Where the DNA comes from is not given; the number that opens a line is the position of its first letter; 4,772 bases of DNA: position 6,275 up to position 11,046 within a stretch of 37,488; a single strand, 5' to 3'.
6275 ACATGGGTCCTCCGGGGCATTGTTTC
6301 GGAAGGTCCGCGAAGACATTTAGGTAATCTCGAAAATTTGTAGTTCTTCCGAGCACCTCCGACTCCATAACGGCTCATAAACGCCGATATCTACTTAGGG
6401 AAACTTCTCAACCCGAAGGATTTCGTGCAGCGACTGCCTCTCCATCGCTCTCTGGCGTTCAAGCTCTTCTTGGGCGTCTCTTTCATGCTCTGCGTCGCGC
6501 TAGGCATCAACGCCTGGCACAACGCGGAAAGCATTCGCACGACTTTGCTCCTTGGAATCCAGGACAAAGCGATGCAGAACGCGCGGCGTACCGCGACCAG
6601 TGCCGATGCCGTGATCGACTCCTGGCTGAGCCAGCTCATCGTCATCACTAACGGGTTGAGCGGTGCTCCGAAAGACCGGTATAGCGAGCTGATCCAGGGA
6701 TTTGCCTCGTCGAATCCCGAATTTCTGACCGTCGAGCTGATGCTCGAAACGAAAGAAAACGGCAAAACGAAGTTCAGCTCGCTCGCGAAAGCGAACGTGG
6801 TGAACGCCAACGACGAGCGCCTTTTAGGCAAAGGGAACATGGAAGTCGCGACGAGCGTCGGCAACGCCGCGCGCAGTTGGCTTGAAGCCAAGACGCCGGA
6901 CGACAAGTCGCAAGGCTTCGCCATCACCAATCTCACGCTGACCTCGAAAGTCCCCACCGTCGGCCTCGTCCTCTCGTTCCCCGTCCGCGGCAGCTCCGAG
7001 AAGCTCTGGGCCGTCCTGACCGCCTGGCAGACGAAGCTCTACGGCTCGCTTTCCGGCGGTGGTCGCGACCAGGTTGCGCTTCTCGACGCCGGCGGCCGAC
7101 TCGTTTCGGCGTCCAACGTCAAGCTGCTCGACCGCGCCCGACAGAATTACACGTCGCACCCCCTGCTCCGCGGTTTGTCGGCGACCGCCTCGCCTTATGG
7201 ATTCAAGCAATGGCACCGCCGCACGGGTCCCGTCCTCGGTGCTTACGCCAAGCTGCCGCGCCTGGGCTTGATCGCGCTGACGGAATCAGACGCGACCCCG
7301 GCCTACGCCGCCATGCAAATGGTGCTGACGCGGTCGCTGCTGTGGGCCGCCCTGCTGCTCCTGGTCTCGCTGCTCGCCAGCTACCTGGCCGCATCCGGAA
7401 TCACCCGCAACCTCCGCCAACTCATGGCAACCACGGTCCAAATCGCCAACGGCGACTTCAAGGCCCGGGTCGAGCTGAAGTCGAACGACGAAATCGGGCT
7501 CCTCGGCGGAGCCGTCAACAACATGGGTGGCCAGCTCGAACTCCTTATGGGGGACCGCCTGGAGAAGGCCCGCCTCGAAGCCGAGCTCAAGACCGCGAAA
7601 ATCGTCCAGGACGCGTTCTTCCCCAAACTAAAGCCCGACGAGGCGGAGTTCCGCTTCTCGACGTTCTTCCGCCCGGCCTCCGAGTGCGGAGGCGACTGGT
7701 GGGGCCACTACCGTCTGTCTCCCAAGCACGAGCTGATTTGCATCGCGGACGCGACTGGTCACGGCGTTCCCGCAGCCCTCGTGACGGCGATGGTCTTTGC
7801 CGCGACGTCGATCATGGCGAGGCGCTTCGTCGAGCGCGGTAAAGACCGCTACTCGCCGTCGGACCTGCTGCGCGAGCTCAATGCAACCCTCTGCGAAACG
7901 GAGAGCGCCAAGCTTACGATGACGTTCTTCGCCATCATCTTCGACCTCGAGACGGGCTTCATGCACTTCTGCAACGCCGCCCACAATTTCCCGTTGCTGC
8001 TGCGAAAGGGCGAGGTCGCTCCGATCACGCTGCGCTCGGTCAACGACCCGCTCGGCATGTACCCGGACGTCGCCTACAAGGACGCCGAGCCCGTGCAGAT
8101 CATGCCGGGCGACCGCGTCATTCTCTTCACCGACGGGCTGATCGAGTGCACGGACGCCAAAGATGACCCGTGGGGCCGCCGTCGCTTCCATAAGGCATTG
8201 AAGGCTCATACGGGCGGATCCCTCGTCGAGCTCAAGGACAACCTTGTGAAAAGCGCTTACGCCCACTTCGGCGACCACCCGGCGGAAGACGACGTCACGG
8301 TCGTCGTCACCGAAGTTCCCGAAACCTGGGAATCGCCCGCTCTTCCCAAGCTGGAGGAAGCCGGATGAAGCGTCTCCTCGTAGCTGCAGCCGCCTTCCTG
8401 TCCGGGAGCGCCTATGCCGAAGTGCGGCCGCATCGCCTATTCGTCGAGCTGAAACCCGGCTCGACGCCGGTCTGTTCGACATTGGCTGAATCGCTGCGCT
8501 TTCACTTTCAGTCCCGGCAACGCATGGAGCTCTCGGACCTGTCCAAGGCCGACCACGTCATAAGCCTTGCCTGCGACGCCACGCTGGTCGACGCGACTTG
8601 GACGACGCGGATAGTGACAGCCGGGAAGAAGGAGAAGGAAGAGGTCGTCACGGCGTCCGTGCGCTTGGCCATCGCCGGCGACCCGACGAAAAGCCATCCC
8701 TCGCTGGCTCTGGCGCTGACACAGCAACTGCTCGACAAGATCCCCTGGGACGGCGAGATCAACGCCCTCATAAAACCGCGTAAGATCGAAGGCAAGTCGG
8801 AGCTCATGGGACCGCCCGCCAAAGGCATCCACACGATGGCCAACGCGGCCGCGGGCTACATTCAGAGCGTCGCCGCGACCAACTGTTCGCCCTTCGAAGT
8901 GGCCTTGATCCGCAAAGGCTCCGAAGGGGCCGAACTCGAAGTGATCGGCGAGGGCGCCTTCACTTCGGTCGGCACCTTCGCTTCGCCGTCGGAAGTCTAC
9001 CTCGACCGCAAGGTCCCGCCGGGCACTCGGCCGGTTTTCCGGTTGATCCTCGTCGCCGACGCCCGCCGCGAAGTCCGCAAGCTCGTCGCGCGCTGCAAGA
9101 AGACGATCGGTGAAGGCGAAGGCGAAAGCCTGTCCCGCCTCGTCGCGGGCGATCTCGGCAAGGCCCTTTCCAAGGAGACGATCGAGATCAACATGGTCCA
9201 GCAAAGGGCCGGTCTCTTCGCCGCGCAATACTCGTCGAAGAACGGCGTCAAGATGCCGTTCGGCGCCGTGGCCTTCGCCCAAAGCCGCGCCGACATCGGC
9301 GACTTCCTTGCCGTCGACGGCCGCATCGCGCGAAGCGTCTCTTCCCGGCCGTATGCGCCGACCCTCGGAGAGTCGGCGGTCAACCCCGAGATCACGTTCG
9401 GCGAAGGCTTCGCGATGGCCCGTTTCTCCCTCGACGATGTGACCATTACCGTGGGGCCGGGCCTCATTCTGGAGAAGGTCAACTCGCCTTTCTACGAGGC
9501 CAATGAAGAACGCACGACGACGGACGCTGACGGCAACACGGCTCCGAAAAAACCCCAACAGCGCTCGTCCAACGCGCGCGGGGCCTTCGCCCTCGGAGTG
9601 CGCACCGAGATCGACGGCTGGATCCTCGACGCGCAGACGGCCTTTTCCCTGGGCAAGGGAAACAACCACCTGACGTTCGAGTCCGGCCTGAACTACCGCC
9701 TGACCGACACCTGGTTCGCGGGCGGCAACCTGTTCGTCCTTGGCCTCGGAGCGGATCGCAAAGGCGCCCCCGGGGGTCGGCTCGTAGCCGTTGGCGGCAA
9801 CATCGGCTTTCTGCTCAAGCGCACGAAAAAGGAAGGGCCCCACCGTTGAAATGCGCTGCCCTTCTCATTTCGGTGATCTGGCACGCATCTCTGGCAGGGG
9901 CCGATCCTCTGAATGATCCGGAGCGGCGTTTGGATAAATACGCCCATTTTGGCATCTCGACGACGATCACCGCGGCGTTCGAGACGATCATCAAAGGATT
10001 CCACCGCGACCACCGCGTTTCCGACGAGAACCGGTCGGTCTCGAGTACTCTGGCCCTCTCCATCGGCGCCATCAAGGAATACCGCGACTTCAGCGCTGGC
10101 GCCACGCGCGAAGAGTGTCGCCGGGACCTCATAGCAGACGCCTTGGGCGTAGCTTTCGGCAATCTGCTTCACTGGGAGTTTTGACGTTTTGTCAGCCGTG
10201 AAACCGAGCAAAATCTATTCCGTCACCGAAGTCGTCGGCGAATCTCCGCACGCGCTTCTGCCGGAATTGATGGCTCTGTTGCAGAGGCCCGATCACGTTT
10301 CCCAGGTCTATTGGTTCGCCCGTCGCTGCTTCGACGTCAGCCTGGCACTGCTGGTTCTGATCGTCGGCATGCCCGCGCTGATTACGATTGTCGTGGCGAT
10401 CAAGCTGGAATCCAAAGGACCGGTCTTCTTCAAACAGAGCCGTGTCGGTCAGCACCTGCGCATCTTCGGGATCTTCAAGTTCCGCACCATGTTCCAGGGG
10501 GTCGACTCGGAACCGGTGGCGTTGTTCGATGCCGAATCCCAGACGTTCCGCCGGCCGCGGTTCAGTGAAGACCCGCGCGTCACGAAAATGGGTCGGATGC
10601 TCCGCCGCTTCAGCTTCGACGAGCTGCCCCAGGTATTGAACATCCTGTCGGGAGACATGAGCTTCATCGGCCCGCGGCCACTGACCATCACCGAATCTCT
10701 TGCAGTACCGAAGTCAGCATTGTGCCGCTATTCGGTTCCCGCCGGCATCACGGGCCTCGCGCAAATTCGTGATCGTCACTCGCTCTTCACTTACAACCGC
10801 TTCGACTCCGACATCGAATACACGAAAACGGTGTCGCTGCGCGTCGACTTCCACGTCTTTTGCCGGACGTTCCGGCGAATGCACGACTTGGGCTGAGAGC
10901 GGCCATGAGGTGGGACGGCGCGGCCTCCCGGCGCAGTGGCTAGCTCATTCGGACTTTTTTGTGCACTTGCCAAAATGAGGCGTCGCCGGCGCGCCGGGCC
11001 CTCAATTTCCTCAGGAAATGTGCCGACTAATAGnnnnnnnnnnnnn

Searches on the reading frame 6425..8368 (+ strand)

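Call 4: search_protein_families(library=pfam, proteins=[window:6425-8368:+], max_evalue=1)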
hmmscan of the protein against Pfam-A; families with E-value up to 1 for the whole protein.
window:6425-8368:+ (647 aa): 4 families
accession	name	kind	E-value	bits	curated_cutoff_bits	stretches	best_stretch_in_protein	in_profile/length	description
PF07228.17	SpoIIE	-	7.6e-38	130.8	25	1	435-631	4-191/192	Stage II sporulation protein E (SpoIIE)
PF00672.30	HAMP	-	3.1e-12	47.1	25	1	323-372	3-52/53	HAMP domain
PF04973.17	NMN_transporter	-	0.18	12.2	27.3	0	250-327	53-130/175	Nicotinamide mononucleotide transporter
PF14019.11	DUF4235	-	0.54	10.7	27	0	448-473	47-72/77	Protein of unknown function (DUF4235)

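Call 5: search_protein_families(library=ncbifam, proteins=[window:6425-8368:+], max_evalue=1)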
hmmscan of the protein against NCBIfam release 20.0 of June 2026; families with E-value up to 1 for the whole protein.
window:6425-8368:+ (647 aa): 23 families
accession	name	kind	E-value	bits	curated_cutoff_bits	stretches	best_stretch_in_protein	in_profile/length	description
NF038263.1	prot_phos_SiaA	equivalog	2.4e-23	82.6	700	1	278-628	285-654/658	biofilm regulation protein phosphatase SiaA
NF045505.1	RR_RssB_Pseudo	equivalog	1.4e-11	44.1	700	1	387-627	155-387/394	two-component system response regulator RssB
NF012163.2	BaeS_SmeS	equivalog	2.6e-11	43.1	500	1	303-373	165-235/457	sensor histidine kinase efflux regulator BaeS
NF033092.0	HK_WalK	equivalog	2.8e-10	39.4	725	1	287-373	162-248/594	cell wall metabolism sensor histidine kinase WalK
NF007837.0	PRK10549.1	equivalog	1.3e-07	30.8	603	1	304-372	166-234/466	envelope stress sensor histidine kinase BaeS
TIGR02865.1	spore_II_E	equivalog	1.2e-06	27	490.8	1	420-631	565-763/764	stage II sporulation protein E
NF045911.1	TCSHisKinNblS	equivalog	1.7e-06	26.7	1000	1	299-380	176-259/621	two-component system sensor histidine kinase NblS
NF007896.0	PRK10600.1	equivalog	1.8e-06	26.9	578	1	299-381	152-232/598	nitrate/nitrite two-component system sensor histidine kinase NarX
NF008184.0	PRK10935.1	equivalog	8.2e-06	24.7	553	1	296-382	146-232/565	nitrate/nitrite two-component system sensor histidine kinase NarQ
NF040691.1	MtrAB_MtrB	equivalog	9.6e-06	24.9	450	1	302-372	186-258/507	MtrAB system histidine kinase MtrB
NF053592.1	HK_near_YfiR_like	equivalog_domain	2.1e-05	24.2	194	1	297-368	146-218/223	sensor histidine kinase, YfiR-like protein-associated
NF058645.1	MCPCtpMPsAe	equivalog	0.00022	20.1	900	1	296-367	199-272/558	methyl-accepting chemotaxis protein CtpM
NF047794.1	HisKinPtgB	equivalog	0.00035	19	1000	1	310-391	344-429/656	two-component system sensor histidine kinase PgtB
NF007898.0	PRK10604.1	equivalog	0.0014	17.9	478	1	317-377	151-211/433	two-component system sensor histidine kinase RstB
NF045900.1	HisKinCpxALeg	equivalog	0.0028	16.5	800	1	310-376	160-229/451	two-component system sensor histidine kinase CpxA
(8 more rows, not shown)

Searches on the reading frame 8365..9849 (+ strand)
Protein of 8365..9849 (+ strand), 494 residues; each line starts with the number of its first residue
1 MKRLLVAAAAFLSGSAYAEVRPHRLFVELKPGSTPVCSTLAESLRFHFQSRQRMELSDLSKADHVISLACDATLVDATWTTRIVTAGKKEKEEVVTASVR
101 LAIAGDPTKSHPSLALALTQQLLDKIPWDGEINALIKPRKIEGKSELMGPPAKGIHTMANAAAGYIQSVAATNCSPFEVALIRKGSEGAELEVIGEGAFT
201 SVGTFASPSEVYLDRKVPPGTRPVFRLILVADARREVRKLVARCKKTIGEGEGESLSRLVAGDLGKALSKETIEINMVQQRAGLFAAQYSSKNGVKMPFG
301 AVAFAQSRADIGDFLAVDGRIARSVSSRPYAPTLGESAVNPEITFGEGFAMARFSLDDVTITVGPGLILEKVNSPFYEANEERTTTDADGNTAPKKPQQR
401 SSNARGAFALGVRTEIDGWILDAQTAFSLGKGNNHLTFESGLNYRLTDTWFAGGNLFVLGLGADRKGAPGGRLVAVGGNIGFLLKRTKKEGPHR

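Call 4: search_protein_families(library=pfam, proteins=[window:8365-9849:+], max_evalue=1)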
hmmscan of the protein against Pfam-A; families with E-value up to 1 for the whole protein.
window:8365-9849:+ (494 aa): 1 family
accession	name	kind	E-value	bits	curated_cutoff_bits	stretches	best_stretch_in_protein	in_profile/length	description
PF12804.13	NTP_transf_3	-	0.061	13.9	27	1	57-119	81-142/160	MobA-like NTP transferase domain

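Call 5: search_protein_families(library=ncbifam, proteins=[window:8365-9849:+], max_evalue=1)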
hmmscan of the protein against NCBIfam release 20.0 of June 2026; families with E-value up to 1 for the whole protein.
window:8365-9849:+ (494 aa): 0 families

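Call 30: find_homologous_proteins(query=window:8365-9849:+)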
Query window:8365-9849:+ (494 aa): 3 proteins with E <= 0.001 among 8000 candidates.
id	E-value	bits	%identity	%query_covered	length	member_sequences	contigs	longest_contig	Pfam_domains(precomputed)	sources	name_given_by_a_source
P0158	0.0e+0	1092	100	100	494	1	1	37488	-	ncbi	-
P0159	1.1e-235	801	73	100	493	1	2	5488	-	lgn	-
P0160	1.6e-184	632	58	100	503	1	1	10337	-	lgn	-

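Call 40: predict_structure(alignment_id=A4)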
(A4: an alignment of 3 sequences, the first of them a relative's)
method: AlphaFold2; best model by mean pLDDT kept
length: 494 residues; sequences in the alignment: 3
mean_pLDDT: 37.8   pTM: 0.27
mean pLDDT of the five models: 37.8, 32.6, 31.2, 30.9, 27.8
residues with pLDDT >= 90: 0; 70-90: 26; 50-70: 71; < 50: 397
segments of 3 or more residues with pLDDT < 50: 1-23, 51-60, 85-91, 127-379, 392-415, 417-494
pLDDT, mean of each block of 10 residues (from residue 1): 37 27 59 71 64 42 69 73 49 56 56 60 49 20 19 22 25 27 31 29 22 30 29 31 28 22 24 25 33 30 25 23 22 25 28 35 39 38 59 44 42 45 46 40 40 41 39 37 31 28
secondary structure, 60 per line:
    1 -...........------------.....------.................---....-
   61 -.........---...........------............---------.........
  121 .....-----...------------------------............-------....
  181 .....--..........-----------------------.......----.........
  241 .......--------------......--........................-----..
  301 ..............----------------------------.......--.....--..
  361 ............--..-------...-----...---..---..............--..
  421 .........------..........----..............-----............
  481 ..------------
elements in order: H2-12 E25-29 H36-52 H56-59 E62-70 E74-84 E91-102 H112-125 H158-169 E177-185 E188-197 E221-227 H232-247 H262-267 H270-293 H299-314 E343-349 E352-356 E359-372 E384-386 E392-394 E403-416 E419-429 E436-445 E450-463 E469-482

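Call 42: find_encoding_contigs(protein=P0160, flank=10000, max_places=2)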
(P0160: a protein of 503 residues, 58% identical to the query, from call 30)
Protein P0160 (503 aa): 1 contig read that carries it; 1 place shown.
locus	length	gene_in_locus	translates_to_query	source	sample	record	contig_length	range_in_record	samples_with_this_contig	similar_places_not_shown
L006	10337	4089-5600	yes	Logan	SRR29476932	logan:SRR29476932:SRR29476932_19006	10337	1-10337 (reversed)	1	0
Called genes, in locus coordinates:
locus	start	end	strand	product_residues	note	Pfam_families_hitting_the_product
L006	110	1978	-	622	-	-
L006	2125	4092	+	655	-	PF00672:HAMP, PF07228:SpoIIE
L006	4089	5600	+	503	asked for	-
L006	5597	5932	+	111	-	-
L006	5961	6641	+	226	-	PF02397:Bac_transf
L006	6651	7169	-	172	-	PF10531:SLBB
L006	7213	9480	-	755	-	PF06564:CBP_BcsQ (faint), PF10609:ParA (faint), PF13614:AAA_31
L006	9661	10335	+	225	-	?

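Call 43: find_encoding_contigs(protein=P0159, flank=10000, max_places=2)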
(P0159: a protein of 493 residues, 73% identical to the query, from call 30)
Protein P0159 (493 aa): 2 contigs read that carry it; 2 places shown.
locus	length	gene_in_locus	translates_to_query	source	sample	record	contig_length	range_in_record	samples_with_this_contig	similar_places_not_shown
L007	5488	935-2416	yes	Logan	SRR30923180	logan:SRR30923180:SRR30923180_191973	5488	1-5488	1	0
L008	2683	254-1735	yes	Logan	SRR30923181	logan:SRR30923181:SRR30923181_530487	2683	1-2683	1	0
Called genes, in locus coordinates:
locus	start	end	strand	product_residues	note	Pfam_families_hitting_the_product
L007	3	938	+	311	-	?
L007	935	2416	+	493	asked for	-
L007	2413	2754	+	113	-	-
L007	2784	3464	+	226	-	PF02397:Bac_transf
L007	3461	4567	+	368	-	PF13439:Glyco_transf_4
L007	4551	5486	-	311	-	?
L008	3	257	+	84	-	?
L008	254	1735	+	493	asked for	-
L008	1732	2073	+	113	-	-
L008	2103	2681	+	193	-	?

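Call 59: search_solved_structures(query=A4, max_evalue=10)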
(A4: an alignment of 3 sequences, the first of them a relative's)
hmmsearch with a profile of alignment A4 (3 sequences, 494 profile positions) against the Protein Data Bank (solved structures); distinct sequences matched with E-value up to 10: 0.

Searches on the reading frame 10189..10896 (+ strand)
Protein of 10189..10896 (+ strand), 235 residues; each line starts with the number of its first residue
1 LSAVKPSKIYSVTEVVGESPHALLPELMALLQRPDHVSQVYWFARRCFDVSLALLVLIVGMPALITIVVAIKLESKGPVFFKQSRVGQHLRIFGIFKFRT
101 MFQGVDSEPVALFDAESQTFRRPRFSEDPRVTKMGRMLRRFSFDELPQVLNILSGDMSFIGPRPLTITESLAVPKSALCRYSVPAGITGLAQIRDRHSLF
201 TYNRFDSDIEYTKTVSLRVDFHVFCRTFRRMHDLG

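Call 4: search_protein_families(library=pfam, proteins=[window:10189-10896:+], max_evalue=1)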
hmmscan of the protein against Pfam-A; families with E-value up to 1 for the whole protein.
window:10189-10896:+ (235 aa): 1 family
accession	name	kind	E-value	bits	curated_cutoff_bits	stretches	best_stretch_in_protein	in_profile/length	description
PF02397.22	Bac_transf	-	2e-52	177.8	27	1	45-231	1-177/179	Bacterial sugar transferase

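Call 5: search_protein_families(library=ncbifam, proteins=[window:10189-10896:+], max_evalue=1)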
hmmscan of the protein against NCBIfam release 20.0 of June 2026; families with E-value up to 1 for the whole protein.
window:10189-10896:+ (235 aa): 10 families
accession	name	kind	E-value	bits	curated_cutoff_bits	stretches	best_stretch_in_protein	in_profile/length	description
TIGR03025.1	EPS_sugtrans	subfamily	2.4e-61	208.3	295.55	1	29-231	242-438/445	exopolysaccharide biosynthesis polyprenyl glycosylphosphotransferase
TIGR03023.1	WcaJ_sugtrans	equivalog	1.1e-51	176.6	410.75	1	36-230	254-445/453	undecaprenyl-phosphate glucose phosphotransferase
TIGR03022.1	WbaP_sugtrans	subfamily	8.1e-48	163.8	403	1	39-228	253-446/456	undecaprenyl-phosphate galactose phosphotransferase WbaP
NF052601.1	undeca_RfbP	equivalog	1.8e-43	148.6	330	1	42-229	42-233/244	undecaprenyl-phosphate galactose phosphotransferase family protein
TIGR03013.1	EpsB_2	subfamily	3e-39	135.3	393.35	1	43-229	253-434/443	TIGR03013 family XrtA/PEP-CTERM system glycosyltransferase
NF041877.1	EPS_EpsZ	equivalog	4.1e-37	127.9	800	1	45-227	266-448/459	exopolysaccharide biosynthesis polyisoprenyl-phosphate hexose-1-phosphate transferase EpsZ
NF007518.0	PRK10124.1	equivalog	7.2e-31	107.4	684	1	37-224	266-450/464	undecaprenyl-phosphate glucose phosphotransferase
NF050817.1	PolSacchBiosHfsE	equivalog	1.4e-29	103.1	750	1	43-227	270-455/467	polysaccharide biosynthesis protein HfsE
NF045514.1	glycotran_HepC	equivalog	5.7e-28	97.7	140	1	33-171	105-218/220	heterocyst development glycosyltransferase HepC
NF011751.0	PRK15204.1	equivalog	1.4e-26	93.1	907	1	33-228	268-466/476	undecaprenyl-phosphate galactose phosphotransferase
